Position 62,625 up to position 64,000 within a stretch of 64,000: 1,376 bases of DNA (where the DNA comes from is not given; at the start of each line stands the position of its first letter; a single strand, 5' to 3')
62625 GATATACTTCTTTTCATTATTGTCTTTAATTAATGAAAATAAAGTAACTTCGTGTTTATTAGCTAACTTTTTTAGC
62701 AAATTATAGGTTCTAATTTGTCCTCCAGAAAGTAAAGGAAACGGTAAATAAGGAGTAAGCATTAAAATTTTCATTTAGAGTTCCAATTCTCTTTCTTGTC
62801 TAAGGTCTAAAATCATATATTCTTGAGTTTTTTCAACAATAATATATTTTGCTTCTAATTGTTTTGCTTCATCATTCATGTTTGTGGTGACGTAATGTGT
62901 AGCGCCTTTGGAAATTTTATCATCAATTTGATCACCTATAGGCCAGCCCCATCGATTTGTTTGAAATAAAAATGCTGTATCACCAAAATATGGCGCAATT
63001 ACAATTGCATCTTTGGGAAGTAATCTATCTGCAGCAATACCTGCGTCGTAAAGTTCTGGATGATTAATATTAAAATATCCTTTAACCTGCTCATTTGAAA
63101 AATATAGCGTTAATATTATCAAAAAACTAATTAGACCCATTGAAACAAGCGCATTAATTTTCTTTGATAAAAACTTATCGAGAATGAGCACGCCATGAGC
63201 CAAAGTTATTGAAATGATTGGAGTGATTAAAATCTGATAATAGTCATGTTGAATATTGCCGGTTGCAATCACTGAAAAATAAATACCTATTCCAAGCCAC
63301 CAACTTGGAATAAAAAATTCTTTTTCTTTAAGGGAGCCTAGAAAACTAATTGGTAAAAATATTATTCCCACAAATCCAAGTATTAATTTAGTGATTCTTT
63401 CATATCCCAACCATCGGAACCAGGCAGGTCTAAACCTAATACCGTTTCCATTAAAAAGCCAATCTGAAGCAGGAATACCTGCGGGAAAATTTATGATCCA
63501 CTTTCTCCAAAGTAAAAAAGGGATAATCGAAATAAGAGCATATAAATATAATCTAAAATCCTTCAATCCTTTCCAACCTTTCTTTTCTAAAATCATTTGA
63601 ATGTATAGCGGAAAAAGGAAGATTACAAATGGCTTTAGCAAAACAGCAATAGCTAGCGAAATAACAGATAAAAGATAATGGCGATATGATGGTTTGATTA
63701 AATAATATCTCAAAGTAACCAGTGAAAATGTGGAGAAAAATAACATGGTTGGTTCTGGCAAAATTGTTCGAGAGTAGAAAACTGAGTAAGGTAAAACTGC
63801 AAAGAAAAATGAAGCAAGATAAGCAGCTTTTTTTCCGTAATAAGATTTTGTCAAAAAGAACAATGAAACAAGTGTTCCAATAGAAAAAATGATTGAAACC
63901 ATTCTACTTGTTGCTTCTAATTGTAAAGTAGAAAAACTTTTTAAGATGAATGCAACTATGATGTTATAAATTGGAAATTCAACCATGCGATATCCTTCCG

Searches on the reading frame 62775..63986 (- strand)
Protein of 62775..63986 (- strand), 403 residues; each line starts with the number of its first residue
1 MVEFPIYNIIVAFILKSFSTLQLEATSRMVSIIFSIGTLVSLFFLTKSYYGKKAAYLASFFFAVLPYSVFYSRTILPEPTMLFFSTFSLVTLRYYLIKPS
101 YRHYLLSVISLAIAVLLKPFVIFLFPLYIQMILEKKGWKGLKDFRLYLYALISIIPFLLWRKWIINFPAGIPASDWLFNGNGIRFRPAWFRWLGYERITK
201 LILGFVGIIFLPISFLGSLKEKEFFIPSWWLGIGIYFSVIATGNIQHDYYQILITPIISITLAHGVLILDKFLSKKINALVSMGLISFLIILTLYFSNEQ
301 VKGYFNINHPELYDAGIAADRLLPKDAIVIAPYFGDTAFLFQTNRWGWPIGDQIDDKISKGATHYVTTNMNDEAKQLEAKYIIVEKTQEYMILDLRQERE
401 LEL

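Call 41: find_encoding_contigs(protein=window:62775-63986:-, flank=10000, max_places=3)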
Protein window:62775-63986:- (403 aa): no gene with exactly this product is on record in the collection.
